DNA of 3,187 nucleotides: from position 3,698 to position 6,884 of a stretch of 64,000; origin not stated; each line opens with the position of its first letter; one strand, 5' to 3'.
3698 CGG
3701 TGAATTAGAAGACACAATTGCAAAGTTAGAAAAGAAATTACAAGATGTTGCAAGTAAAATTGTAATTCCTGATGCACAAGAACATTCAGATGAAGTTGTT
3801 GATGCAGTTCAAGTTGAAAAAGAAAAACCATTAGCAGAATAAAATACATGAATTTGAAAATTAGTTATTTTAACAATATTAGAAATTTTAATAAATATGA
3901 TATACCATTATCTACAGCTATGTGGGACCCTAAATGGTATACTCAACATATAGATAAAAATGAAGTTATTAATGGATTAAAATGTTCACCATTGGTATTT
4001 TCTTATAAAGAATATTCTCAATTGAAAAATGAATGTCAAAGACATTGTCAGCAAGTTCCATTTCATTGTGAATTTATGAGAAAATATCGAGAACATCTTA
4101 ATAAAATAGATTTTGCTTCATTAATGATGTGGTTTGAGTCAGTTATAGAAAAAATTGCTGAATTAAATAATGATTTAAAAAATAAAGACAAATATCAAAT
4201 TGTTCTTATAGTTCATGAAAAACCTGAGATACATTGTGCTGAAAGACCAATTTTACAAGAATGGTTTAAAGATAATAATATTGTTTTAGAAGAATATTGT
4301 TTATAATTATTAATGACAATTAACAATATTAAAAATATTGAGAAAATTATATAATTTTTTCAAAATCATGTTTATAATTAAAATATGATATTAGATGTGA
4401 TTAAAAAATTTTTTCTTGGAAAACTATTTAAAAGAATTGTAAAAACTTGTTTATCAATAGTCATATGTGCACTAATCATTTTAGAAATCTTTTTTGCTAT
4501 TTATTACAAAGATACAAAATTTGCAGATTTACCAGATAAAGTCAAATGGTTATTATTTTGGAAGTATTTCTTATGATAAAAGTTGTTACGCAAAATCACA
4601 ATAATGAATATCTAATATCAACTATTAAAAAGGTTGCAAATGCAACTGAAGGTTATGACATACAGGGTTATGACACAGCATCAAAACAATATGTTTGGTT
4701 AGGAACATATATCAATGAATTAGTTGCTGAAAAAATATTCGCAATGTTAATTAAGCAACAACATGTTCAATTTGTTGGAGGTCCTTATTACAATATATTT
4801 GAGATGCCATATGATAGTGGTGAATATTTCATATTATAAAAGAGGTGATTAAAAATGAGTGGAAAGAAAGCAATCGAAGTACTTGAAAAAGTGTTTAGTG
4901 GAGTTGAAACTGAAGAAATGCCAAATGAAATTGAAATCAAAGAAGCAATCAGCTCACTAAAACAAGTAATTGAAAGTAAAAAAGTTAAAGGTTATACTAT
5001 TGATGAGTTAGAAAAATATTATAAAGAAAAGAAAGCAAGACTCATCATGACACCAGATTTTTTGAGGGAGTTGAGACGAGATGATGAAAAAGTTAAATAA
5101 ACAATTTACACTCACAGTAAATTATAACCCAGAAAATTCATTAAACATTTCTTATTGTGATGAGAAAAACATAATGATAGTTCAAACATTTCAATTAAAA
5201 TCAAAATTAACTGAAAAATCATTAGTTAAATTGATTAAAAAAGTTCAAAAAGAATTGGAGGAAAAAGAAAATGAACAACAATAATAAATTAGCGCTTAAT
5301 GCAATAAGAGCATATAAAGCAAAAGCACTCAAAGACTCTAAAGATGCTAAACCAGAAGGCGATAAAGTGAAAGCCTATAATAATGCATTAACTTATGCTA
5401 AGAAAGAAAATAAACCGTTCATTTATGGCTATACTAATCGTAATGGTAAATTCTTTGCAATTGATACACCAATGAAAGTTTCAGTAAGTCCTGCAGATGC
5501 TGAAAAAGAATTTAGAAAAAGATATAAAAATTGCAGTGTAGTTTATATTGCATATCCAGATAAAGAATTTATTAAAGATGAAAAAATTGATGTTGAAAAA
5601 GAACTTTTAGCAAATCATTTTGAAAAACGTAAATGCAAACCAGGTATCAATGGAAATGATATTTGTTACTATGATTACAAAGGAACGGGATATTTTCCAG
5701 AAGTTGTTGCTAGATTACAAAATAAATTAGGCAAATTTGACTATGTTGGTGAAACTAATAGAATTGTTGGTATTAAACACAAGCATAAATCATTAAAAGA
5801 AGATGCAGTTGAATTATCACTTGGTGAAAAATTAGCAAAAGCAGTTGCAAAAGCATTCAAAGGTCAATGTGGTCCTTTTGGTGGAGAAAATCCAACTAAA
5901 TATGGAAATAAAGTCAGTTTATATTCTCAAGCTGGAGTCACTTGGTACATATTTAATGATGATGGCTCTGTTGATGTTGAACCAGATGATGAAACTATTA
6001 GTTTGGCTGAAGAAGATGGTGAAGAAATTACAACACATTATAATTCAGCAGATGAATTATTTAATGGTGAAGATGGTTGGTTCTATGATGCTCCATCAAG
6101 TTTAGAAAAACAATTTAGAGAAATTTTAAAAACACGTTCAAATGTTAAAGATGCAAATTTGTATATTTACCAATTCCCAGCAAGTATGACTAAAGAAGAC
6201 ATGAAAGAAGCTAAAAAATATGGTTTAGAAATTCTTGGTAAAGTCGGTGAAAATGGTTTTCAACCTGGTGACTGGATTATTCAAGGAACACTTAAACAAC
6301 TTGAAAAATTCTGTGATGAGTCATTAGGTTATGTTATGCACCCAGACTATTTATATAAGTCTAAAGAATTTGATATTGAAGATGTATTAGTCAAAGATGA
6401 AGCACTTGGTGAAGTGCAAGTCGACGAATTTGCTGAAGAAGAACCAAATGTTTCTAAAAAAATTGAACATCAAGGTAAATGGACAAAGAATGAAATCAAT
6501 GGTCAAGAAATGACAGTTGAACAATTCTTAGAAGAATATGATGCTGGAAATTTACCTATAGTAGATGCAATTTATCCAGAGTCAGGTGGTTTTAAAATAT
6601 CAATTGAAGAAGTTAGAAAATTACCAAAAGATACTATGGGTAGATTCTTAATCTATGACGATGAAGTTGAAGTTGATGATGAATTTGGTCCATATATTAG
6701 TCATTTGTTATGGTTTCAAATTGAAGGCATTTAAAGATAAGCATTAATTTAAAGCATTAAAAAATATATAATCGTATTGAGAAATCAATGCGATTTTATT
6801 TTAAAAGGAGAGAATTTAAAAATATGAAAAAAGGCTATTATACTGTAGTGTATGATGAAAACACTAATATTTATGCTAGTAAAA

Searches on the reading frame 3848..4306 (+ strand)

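Call 35: search_protein_families(library=pfam, proteins=[window:3848-4306:+], max_evalue=0.01)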
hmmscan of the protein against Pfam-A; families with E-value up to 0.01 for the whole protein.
window:3848-4306:+ (152 aa): 0 families

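Call 41: search_protein_families(library=phrogs, proteins=[window:3848-4306:+], max_evalue=0.01)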
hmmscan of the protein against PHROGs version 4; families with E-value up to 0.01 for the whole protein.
window:3848-4306:+ (152 aa): 1 family
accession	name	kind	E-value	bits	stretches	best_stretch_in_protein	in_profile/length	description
phrog_2773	-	unknown function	0.0069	17.7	1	77-151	1-71/125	-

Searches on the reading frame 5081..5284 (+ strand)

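Call 36: search_protein_families(library=pfam, proteins=[window:5081-5284:+], max_evalue=0.01)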
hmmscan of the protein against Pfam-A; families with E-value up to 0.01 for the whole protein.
window:5081-5284:+ (67 aa): 1 family
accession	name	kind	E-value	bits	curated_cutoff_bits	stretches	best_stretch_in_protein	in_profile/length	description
PF01984.25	dsDNA_bind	-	0.0028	18.3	26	1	31-63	68-98/106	Double-stranded DNA-binding domain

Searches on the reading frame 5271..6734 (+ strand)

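Call 7: search_protein_families(library=phrogs, proteins=[window:5271-6734:+], max_evalue=0.00001)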
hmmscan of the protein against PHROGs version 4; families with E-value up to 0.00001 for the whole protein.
window:5271-6734:+ (487 aa): 0 families

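Call 36: search_protein_families(library=pfam, proteins=[window:5271-6734:+], max_evalue=0.01)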
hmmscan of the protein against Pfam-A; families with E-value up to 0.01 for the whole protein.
window:5271-6734:+ (487 aa): 0 families

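Call 41: search_protein_families(library=phrogs, proteins=[window:5271-6734:+], max_evalue=0.01)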
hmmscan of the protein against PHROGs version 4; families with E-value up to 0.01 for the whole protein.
window:5271-6734:+ (487 aa): 1 family
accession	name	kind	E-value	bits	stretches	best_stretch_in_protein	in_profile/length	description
phrog_6930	-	unknown function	0.00033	21.9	1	30-52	24-46/65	-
